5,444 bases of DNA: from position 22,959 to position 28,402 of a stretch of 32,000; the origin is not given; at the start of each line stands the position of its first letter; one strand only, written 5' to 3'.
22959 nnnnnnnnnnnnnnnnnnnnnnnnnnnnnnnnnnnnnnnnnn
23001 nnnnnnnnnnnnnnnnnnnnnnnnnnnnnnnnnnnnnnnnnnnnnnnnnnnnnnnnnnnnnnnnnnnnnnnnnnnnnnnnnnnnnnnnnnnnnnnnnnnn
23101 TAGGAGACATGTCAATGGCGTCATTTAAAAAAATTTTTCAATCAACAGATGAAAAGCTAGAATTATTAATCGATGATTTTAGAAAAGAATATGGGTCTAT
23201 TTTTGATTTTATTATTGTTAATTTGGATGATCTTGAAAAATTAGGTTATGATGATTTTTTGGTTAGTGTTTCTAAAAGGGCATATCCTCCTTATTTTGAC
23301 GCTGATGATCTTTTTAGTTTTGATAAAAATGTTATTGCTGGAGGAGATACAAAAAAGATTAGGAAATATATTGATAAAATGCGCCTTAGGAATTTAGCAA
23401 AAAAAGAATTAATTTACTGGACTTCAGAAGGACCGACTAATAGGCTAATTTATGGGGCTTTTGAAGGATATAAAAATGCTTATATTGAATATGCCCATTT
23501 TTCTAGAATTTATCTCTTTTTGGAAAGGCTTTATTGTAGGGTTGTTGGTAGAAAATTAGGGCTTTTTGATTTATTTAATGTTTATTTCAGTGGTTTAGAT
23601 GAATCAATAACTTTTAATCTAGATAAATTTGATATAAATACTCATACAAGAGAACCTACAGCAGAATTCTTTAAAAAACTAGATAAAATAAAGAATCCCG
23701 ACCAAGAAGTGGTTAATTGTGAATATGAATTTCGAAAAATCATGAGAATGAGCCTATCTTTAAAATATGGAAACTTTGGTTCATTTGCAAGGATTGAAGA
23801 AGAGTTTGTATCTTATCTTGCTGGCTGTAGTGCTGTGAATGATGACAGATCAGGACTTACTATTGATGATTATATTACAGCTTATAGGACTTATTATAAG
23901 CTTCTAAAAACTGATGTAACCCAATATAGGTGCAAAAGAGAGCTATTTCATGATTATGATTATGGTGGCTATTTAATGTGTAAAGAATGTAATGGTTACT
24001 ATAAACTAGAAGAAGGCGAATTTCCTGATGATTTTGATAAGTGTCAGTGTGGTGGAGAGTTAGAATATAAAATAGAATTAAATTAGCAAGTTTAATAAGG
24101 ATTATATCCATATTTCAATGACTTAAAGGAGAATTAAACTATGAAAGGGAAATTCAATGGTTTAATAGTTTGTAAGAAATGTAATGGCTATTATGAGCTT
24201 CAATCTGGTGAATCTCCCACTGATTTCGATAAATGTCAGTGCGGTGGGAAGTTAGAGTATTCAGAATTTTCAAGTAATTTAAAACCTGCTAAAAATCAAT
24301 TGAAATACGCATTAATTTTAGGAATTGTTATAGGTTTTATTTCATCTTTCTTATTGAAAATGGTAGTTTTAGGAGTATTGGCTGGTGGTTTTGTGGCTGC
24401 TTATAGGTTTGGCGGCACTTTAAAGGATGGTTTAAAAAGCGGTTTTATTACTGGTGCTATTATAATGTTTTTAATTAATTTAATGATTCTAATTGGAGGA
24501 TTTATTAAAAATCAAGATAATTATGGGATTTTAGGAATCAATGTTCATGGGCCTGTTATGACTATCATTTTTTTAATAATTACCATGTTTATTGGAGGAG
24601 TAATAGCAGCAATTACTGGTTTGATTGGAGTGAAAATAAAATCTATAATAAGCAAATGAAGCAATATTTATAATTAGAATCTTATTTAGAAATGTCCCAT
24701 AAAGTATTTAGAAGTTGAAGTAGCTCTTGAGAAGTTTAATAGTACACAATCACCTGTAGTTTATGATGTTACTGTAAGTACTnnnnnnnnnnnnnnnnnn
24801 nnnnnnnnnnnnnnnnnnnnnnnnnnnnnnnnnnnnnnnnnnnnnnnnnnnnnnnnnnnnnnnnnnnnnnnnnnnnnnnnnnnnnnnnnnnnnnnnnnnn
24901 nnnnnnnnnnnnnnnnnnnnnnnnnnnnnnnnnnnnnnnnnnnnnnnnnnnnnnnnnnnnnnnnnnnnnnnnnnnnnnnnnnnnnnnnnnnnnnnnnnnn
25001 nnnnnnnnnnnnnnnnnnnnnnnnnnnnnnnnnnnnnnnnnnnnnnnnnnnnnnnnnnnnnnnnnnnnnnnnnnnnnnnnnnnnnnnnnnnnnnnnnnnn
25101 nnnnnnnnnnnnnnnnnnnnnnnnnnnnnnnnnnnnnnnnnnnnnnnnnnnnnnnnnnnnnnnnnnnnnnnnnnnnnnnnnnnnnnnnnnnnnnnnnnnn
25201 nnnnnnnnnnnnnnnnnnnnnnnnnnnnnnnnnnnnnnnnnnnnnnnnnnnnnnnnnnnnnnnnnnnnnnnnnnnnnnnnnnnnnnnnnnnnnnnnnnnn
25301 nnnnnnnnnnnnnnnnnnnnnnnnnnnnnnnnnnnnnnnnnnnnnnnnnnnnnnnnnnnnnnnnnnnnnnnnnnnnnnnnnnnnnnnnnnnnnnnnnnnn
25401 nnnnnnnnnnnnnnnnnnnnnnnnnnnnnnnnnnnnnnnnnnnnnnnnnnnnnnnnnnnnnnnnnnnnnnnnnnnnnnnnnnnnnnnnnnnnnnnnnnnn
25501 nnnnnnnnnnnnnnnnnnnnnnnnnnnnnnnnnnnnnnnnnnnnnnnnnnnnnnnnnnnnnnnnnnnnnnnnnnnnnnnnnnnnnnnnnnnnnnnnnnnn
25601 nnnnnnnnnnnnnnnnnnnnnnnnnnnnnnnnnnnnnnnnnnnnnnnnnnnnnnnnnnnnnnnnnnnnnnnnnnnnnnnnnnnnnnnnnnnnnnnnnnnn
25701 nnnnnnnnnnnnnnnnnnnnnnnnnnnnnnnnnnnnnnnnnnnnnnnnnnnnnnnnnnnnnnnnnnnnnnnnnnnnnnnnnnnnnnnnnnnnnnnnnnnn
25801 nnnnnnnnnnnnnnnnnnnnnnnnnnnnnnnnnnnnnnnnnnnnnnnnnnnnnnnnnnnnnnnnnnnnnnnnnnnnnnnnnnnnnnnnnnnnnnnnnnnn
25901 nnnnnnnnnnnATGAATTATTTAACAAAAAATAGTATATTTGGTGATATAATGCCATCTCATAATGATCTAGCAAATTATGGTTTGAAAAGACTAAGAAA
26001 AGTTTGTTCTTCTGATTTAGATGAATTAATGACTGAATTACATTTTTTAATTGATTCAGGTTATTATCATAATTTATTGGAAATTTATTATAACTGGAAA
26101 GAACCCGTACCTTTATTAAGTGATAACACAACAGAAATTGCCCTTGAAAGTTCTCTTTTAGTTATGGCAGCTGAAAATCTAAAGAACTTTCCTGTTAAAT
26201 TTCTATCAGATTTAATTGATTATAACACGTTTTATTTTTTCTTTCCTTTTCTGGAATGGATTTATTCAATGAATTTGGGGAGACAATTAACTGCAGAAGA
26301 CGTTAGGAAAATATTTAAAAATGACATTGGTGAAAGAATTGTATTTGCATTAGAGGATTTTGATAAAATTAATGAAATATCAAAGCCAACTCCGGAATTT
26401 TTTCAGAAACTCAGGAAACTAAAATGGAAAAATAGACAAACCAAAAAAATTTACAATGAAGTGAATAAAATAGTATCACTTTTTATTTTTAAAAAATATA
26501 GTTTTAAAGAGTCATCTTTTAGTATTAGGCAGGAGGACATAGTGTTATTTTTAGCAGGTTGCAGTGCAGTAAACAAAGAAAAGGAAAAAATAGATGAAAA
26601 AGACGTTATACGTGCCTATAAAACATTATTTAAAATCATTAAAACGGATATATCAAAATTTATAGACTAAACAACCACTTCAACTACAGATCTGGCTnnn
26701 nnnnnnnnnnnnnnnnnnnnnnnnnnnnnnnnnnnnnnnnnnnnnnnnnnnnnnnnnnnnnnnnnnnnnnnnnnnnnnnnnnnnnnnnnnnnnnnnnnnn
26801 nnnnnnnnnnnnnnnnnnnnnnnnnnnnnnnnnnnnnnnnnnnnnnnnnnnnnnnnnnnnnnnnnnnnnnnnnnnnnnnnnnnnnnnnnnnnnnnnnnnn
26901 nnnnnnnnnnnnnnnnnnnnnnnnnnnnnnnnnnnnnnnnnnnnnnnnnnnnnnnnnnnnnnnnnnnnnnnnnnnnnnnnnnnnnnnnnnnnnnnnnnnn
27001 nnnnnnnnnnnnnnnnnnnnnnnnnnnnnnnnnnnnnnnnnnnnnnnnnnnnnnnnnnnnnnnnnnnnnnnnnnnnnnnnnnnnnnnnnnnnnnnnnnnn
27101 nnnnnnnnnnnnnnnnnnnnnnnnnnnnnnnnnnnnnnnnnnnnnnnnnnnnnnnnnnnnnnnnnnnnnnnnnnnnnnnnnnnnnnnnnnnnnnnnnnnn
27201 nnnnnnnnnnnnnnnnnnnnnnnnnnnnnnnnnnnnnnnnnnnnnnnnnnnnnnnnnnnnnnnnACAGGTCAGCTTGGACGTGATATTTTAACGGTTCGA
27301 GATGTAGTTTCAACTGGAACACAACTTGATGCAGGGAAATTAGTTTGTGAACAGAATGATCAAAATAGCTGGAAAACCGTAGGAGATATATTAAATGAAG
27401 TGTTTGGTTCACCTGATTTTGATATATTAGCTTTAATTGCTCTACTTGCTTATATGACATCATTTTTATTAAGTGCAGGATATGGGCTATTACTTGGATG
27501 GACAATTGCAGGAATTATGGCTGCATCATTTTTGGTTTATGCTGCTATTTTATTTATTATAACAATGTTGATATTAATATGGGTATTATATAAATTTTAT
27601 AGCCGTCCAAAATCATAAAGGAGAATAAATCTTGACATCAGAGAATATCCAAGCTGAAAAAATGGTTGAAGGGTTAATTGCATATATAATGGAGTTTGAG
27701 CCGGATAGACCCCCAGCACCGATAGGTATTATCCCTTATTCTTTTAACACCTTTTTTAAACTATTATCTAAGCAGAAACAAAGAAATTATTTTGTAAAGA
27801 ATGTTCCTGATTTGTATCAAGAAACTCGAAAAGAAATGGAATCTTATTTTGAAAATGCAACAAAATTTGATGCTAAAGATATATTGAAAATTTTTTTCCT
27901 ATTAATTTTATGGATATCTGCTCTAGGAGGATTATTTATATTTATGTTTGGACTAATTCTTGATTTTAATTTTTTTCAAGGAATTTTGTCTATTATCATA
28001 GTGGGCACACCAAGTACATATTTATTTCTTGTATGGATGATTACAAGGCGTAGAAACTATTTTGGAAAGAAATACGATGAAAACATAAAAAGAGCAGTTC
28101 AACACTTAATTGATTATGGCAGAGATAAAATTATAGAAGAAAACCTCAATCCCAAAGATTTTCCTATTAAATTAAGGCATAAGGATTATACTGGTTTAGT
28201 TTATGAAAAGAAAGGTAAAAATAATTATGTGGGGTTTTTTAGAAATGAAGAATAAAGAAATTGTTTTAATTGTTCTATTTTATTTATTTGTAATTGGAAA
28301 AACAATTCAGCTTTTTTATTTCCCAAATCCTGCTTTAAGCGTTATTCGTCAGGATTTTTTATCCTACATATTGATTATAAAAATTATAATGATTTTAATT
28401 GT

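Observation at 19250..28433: Master surface-protein gene followed by three nested orphan C-terminal cassettes, each with its own partner gene (polymorphic toxin/immunity-like layout in an archaeon)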

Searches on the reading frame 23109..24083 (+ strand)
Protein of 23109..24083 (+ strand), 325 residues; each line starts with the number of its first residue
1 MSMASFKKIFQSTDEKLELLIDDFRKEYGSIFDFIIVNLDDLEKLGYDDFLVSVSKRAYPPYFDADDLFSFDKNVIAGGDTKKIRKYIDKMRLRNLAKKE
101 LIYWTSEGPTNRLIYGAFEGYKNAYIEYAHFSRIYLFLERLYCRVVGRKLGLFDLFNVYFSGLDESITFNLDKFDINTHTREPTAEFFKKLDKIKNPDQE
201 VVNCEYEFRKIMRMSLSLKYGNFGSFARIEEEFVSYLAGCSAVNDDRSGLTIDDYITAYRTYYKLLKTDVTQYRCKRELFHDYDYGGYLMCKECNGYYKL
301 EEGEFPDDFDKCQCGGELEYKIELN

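Call 5: search_protein_families(library=pfam, proteins=[window:23109-24083:+], max_evalue=0.1)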
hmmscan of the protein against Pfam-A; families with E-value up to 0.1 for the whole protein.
window:23109-24083:+ (325 aa): 0 families

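Call 6: search_protein_families(library=ncbifam, proteins=[window:23109-24083:+], max_evalue=0.1)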
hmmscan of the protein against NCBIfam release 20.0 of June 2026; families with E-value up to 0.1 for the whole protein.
window:23109-24083:+ (325 aa): 1 family
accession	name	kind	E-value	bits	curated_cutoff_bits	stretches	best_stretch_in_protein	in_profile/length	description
TIGR01076.1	sortase_fam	subfamily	0.074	12.8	39.35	0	174-210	44-80/136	sortase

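Call 59: search_protein_families(library=padloc, proteins=[window:23109-24083:+], max_evalue=0.1)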
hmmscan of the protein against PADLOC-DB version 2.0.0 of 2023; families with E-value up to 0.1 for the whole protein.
window:23109-24083:+ (325 aa): 0 families

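Call 60: search_protein_families(library=phrogs, proteins=[window:23109-24083:+], max_evalue=0.1)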
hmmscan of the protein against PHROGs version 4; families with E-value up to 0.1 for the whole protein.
window:23109-24083:+ (325 aa): 1 family
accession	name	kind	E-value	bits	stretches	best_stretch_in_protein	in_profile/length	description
phrog_37525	-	unknown function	0.014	16.3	1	204-267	17-81/116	-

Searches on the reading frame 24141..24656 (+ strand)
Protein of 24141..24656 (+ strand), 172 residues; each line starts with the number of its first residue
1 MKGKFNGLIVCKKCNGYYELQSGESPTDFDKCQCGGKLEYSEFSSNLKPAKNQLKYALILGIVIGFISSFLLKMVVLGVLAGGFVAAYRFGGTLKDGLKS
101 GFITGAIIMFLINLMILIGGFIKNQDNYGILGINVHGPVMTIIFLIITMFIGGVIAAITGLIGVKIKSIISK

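Call 5: search_protein_families(library=pfam, proteins=[window:24141-24656:+], max_evalue=0.1)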
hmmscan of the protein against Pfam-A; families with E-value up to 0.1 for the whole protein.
window:24141-24656:+ (172 aa): 2 families
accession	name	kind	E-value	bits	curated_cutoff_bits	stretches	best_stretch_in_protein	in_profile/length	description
PF17647.6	DUF5518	-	1.8e-09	38.2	27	1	57-165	3-115/116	Family of unknown function (DUF5518)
PF20563.3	DUF6773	-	0.052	13.8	27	0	98-160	84-146/163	Family of unknown function (DUF6773)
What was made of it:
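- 24141..24659 (+): Z: zinc ribbon (75% nt identity to P2's ribbon) fused to a DUF5518 membrane domain. Its architecture corresponds to the ribbon-plus-membrane part of the P-ribbon-DUF5518 fusion proteins seen elsewhere. Pfam DUF5518 1.8e-09 (call 5).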

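Call 6: search_protein_families(library=ncbifam, proteins=[window:24141-24656:+], max_evalue=0.1)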
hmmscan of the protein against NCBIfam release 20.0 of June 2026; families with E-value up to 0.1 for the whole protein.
window:24141-24656:+ (172 aa): 0 families

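Call 59: search_protein_families(library=padloc, proteins=[window:24141-24656:+], max_evalue=0.1)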
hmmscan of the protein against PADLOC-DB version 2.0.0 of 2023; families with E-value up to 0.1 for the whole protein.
window:24141-24656:+ (172 aa): 0 families

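Call 60: search_protein_families(library=phrogs, proteins=[window:24141-24656:+], max_evalue=0.1)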
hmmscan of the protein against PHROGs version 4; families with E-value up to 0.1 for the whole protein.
window:24141-24656:+ (172 aa): 1 family
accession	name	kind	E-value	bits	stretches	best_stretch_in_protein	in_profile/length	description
phrog_11012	-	unknown function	0.06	14.5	0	92-142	14-61/65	-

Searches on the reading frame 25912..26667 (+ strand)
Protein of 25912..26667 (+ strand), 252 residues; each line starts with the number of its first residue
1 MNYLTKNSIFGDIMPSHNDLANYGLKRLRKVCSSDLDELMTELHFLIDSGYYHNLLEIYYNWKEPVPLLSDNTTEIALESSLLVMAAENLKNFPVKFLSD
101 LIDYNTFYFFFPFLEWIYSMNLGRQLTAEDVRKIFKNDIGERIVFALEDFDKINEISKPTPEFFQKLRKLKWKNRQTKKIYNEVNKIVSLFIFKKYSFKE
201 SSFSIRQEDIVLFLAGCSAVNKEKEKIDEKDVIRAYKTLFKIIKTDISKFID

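Call 5: search_protein_families(library=pfam, proteins=[window:25912-26667:+], max_evalue=0.1)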
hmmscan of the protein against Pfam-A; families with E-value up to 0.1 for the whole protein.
window:25912-26667:+ (252 aa): 0 families

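Call 6: search_protein_families(library=ncbifam, proteins=[window:25912-26667:+], max_evalue=0.1)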
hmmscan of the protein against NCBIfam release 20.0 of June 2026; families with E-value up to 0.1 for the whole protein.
window:25912-26667:+ (252 aa): 0 families

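Call 59: search_protein_families(library=padloc, proteins=[window:25912-26667:+], max_evalue=0.1)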
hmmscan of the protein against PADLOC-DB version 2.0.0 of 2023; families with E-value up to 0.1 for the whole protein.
window:25912-26667:+ (252 aa): 0 families

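Call 60: search_protein_families(library=phrogs, proteins=[window:25912-26667:+], max_evalue=0.1)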
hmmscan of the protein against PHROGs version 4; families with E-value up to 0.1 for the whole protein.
window:25912-26667:+ (252 aa): 1 family
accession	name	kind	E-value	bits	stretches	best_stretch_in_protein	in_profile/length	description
phrog_34630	-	unknown function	0.013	16.8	1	162-220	28-86/110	-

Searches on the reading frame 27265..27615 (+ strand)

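Call 59: search_protein_families(library=padloc, proteins=[window:27265-27615:+], max_evalue=0.1)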
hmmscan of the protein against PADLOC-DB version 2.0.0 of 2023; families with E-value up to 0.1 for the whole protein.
window:27265-27615:+ (117 aa): 1 family
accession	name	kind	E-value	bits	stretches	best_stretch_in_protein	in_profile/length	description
PDLC02364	PycTM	-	0.0012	17.2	1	33-111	6-76/160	-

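Call 60: search_protein_families(library=phrogs, proteins=[window:27265-27615:+], max_evalue=0.1)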
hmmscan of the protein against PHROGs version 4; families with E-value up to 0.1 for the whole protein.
window:27265-27615:+ (117 aa): 1 family
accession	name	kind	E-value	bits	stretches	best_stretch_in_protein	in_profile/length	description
phrog_38616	-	unknown function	0.0043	17.9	1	58-117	187-246/308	-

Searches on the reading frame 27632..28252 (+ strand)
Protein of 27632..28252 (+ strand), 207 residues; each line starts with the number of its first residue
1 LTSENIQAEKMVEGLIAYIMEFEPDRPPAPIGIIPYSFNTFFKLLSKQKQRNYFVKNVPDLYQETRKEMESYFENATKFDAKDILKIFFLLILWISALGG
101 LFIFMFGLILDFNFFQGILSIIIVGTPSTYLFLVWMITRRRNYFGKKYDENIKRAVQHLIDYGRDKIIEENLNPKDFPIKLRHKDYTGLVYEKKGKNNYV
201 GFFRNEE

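Call 5: search_protein_families(library=pfam, proteins=[window:27632-28252:+], max_evalue=0.1)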
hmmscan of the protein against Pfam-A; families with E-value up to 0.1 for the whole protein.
window:27632-28252:+ (207 aa): 3 families
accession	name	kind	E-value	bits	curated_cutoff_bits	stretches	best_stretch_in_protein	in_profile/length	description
PF20990.2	DUF2207_C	-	0.0012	19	33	1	45-153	98-204/247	Predicted membrane protein (DUF2207) C-terminal domain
PF08184.16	Cuticle_2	-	0.05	14.1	25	1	185-202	21-38/59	Cuticle protein 7 isoform family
PF12630.12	Pox_polyA_pol_N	-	0.089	13.6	27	1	34-88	36-86/108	Poxvirus poly(A) polymerase N-terminal domain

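Call 6: search_protein_families(library=ncbifam, proteins=[window:27632-28252:+], max_evalue=0.1)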
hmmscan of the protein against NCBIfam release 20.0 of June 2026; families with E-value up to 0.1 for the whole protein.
window:27632-28252:+ (207 aa): 1 family
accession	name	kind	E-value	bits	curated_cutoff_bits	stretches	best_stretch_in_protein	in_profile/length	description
NF041560.1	T6SS_Burk_ExIF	subfamily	0.0088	15.8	90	1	74-146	122-193/234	putative type VI secretion system effector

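Call 59: search_protein_families(library=padloc, proteins=[window:27632-28252:+], max_evalue=0.1)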
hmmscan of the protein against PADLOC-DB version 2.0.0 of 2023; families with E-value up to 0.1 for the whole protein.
window:27632-28252:+ (207 aa): 1 family
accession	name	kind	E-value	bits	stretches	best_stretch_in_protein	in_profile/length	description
PDLC01053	Csx1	-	0.03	12.5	1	90-151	22-70/212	TM+CARF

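Call 60: search_protein_families(library=phrogs, proteins=[window:27632-28252:+], max_evalue=0.1)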
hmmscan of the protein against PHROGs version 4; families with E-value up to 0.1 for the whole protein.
window:27632-28252:+ (207 aa): 0 families
